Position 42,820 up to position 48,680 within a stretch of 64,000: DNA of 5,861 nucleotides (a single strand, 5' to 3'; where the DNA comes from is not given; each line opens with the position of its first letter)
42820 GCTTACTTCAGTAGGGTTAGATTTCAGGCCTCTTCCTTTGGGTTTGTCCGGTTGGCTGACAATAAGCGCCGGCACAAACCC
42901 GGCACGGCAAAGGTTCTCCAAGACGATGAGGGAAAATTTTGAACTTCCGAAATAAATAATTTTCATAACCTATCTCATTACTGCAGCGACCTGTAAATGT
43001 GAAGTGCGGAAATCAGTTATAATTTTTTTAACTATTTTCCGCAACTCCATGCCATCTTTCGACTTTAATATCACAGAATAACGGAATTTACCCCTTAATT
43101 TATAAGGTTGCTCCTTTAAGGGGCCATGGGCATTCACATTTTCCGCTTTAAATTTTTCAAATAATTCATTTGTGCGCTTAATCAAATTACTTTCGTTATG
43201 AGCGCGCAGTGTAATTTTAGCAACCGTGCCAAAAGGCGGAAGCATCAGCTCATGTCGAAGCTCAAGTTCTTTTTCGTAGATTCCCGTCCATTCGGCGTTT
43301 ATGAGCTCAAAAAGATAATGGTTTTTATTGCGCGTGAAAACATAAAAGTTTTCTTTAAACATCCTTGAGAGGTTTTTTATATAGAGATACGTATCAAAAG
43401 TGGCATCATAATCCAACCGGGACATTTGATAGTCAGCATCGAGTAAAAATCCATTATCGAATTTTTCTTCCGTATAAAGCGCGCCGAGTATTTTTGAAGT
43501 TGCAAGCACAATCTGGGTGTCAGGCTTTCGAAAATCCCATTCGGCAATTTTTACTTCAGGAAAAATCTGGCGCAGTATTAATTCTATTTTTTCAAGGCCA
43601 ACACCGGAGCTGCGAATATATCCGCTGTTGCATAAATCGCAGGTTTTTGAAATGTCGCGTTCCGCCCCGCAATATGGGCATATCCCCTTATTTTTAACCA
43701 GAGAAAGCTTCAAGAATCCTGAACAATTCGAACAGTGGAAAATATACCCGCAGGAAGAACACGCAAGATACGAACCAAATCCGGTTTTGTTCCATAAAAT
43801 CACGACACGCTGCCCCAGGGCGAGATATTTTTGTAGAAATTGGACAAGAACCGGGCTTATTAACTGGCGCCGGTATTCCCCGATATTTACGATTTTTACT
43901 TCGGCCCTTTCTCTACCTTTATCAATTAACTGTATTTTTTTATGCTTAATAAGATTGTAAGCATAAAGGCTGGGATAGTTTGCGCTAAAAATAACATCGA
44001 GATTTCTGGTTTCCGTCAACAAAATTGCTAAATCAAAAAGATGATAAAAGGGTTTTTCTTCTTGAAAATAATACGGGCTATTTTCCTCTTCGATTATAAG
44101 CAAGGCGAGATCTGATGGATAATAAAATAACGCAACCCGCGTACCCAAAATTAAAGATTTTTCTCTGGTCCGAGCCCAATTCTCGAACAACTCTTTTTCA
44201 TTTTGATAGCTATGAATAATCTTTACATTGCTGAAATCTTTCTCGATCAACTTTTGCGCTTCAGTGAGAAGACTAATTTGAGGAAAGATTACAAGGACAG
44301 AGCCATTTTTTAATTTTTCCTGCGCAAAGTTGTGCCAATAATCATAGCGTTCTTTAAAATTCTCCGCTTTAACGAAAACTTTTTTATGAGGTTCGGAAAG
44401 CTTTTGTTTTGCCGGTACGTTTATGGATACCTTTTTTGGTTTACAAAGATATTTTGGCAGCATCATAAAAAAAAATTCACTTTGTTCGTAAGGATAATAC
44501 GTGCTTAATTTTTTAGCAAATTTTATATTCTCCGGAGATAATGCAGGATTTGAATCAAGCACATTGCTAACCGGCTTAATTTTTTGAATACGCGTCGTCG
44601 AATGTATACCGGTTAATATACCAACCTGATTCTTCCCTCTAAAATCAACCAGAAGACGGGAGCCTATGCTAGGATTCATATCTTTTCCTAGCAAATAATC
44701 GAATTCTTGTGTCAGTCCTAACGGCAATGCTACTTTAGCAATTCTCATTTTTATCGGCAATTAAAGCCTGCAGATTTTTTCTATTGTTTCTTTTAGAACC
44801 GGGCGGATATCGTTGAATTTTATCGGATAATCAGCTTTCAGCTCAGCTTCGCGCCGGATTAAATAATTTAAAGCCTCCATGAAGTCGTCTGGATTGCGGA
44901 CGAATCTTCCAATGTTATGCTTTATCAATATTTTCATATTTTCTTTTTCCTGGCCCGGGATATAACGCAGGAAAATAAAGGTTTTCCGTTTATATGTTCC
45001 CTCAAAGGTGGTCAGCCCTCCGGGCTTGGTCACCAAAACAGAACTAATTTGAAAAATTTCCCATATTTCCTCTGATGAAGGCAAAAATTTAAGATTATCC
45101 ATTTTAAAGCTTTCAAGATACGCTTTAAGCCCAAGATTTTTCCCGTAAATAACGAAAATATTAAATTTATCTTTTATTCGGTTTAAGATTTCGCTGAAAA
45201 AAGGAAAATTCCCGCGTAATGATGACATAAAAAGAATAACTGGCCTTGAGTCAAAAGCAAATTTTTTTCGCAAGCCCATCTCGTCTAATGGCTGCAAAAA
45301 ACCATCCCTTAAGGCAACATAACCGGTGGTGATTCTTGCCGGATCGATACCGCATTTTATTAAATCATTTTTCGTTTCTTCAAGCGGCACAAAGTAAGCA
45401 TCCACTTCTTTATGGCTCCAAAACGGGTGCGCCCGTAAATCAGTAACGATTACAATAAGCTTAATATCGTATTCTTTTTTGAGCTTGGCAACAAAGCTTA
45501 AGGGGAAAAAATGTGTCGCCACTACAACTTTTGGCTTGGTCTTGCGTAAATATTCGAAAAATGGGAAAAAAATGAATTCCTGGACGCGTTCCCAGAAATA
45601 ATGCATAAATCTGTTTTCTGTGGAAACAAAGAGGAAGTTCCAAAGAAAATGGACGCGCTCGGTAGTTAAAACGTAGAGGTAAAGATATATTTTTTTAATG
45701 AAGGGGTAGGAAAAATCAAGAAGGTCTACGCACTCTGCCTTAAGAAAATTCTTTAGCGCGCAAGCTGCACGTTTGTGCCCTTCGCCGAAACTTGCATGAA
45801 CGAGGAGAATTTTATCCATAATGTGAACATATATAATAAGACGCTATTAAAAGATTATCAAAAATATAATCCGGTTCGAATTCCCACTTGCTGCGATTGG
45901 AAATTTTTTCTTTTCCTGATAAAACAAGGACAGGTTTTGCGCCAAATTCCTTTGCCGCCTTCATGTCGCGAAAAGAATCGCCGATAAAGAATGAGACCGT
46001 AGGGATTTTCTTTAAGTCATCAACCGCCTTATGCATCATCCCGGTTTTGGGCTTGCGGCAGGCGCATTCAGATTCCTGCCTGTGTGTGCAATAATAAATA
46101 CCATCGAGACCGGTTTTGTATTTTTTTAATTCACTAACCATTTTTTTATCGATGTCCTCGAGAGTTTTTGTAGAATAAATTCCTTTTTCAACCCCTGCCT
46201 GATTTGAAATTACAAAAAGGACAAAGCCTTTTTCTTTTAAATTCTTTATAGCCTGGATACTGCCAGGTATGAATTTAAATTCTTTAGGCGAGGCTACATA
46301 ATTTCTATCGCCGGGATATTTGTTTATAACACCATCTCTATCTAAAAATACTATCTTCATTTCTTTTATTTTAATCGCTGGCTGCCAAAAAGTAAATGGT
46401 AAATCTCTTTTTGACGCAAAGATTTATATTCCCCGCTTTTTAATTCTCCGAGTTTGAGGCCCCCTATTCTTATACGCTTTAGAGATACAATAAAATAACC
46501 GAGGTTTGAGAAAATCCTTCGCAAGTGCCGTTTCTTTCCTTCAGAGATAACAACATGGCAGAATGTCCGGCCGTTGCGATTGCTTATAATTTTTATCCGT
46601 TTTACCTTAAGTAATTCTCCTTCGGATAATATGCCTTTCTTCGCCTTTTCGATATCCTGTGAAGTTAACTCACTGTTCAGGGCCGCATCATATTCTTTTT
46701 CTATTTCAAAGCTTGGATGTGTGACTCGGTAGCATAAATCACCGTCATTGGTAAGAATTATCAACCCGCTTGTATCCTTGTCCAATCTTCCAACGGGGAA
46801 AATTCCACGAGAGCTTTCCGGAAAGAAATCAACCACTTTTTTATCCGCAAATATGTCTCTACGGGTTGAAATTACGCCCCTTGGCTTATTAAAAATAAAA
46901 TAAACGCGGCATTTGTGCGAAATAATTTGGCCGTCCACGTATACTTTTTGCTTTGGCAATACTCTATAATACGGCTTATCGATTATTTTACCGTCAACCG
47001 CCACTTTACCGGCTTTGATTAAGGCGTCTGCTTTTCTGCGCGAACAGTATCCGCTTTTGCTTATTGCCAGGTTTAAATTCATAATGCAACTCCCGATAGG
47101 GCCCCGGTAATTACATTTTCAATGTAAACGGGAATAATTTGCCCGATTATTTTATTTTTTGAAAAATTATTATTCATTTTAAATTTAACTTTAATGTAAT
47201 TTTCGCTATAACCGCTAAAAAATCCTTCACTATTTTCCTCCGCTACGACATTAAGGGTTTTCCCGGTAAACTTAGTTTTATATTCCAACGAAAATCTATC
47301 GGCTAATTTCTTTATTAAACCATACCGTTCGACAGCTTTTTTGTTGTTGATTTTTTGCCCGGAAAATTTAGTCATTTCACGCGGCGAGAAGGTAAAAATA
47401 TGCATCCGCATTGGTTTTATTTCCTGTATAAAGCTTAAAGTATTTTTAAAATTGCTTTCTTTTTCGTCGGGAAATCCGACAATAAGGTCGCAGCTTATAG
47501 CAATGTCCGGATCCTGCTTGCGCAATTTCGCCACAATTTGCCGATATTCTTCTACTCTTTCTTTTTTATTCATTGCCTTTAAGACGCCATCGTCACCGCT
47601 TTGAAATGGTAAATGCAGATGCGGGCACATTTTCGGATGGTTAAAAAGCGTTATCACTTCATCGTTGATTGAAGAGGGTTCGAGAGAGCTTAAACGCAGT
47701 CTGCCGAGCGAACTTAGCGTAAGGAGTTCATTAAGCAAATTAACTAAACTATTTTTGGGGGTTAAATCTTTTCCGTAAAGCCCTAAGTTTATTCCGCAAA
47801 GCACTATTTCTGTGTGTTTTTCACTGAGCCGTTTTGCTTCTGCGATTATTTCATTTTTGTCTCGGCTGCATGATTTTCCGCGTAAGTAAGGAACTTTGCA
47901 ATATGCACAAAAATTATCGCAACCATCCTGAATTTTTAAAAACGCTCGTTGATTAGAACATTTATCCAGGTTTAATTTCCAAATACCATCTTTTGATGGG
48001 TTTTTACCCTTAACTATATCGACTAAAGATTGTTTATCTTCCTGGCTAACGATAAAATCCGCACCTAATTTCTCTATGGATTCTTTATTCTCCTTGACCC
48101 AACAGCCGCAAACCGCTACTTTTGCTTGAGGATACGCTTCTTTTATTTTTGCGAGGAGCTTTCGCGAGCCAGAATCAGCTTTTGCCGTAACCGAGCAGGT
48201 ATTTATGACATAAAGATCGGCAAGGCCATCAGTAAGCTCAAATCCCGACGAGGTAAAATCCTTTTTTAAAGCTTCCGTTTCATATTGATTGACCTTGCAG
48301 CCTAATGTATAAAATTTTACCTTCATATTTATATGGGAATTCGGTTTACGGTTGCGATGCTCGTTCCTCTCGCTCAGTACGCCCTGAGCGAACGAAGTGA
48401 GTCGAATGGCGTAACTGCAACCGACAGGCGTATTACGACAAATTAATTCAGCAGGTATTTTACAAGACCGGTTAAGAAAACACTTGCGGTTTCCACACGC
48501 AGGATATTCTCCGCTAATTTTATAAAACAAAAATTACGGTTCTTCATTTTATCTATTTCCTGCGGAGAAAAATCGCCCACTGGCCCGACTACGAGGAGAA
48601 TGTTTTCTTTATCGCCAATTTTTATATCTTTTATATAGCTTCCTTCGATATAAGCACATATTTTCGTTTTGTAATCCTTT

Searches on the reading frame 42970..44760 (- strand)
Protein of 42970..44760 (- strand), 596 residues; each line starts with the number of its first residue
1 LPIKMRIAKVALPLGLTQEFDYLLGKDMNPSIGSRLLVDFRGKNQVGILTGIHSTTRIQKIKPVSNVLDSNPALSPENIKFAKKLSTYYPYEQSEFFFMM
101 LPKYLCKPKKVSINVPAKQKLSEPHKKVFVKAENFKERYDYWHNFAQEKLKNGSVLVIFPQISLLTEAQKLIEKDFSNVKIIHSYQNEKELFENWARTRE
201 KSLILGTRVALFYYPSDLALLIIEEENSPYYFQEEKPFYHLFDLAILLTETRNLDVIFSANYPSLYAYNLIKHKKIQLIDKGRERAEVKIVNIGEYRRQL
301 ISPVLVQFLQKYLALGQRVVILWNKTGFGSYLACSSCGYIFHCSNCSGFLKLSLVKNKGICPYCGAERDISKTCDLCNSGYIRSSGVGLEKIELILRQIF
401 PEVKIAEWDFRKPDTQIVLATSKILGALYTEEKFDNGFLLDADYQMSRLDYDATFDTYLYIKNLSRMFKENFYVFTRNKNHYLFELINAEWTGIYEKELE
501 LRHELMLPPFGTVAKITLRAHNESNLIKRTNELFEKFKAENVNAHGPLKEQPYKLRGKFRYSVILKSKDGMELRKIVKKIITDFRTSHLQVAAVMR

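Call 70: search_protein_families(library=pfam, proteins=[window:42970-44760:-], max_evalue=0.00001)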
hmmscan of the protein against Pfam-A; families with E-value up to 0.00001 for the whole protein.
window:42970-44760:- (596 aa): 2 families
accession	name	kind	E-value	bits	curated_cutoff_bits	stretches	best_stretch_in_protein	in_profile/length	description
PF17764.6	PriA_3primeBD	-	2e-20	72.9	22.7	1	9-102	1-96/96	3'DNA-binding domain (3'BD)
PF18074.6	PriA_C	-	6e-11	43.4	26.9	1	509-587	1-83/95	Primosomal protein N C-terminal domain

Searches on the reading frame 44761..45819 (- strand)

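Call 71: search_protein_families(library=pfam, proteins=[window:44761-45819:-], max_evalue=0.00001)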
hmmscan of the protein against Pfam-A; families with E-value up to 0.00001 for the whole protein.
window:44761-45819:- (352 aa): 1 family
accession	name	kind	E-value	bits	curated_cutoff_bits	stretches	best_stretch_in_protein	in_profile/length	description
PF06925.17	MGDG_synth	-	8.9e-22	78.4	25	1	15-164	1-163/169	Monogalactosyldiacylglycerol (MGDG) synthase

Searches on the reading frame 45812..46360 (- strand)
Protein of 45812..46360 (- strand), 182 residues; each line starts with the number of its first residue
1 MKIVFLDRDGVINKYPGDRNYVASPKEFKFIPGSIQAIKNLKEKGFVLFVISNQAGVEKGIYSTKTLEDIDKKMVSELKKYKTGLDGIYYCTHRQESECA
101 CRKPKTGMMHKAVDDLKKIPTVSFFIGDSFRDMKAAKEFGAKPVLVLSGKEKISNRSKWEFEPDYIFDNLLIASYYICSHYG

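Call 71: search_protein_families(library=pfam, proteins=[window:45812-46360:-], max_evalue=0.00001)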
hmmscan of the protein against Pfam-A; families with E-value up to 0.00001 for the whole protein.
window:45812-46360:- (182 aa): 4 families
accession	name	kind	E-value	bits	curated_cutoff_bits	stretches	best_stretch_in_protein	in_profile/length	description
PF13242.12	Hydrolase_like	-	2.7e-15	56.5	22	1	101-170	2-72/75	HAD-hyrolase-like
PF08645.17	PNK3P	-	4.8e-12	46.4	22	1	2-130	1-127/161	Polynucleotide kinase 3 phosphatase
PF13419.12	HAD_2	-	3.6e-11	44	23.8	1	21-145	71-177/178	Haloacid dehalogenase-like hydrolase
PF00702.32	Hydrolase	-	1e-09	39.5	26.4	1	26-140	95-191/191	haloacid dehalogenase-like hydrolase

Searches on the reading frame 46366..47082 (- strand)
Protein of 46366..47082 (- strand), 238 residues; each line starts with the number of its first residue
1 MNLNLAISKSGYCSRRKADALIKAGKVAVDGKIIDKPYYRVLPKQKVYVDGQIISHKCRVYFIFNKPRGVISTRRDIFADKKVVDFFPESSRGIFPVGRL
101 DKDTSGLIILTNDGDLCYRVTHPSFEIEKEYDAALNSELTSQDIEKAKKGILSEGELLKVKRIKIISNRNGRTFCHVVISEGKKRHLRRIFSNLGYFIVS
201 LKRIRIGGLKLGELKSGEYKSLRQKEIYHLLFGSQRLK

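Call 71: search_protein_families(library=pfam, proteins=[window:46366-47082:-], max_evalue=0.00001)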
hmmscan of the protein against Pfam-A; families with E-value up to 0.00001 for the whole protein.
window:46366-47082:- (238 aa): 2 families
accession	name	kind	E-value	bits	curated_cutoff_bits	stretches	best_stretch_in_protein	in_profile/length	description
PF00849.27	PseudoU_synth_2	-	4.1e-20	73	26.8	1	61-192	2-151/152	RNA pseudouridylate synthase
PF01479.30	S4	-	4.8e-12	45.8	22.8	1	5-45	5-46/48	S4 domain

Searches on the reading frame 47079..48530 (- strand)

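Call 71: search_protein_families(library=pfam, proteins=[window:47079-48530:-], max_evalue=0.00001)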
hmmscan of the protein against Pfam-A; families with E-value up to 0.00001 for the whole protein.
window:47079-48530:- (483 aa): 2 families
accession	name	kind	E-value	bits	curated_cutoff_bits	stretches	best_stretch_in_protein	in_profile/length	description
PF00919.26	UPF0004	-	1.5e-21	76.7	27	1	70-157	1-91/98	Uncharacterized protein family UPF0004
PF04055.27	Radical_SAM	-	3.2e-17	63.6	29.5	1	199-368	2-166/166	Radical SAM superfamily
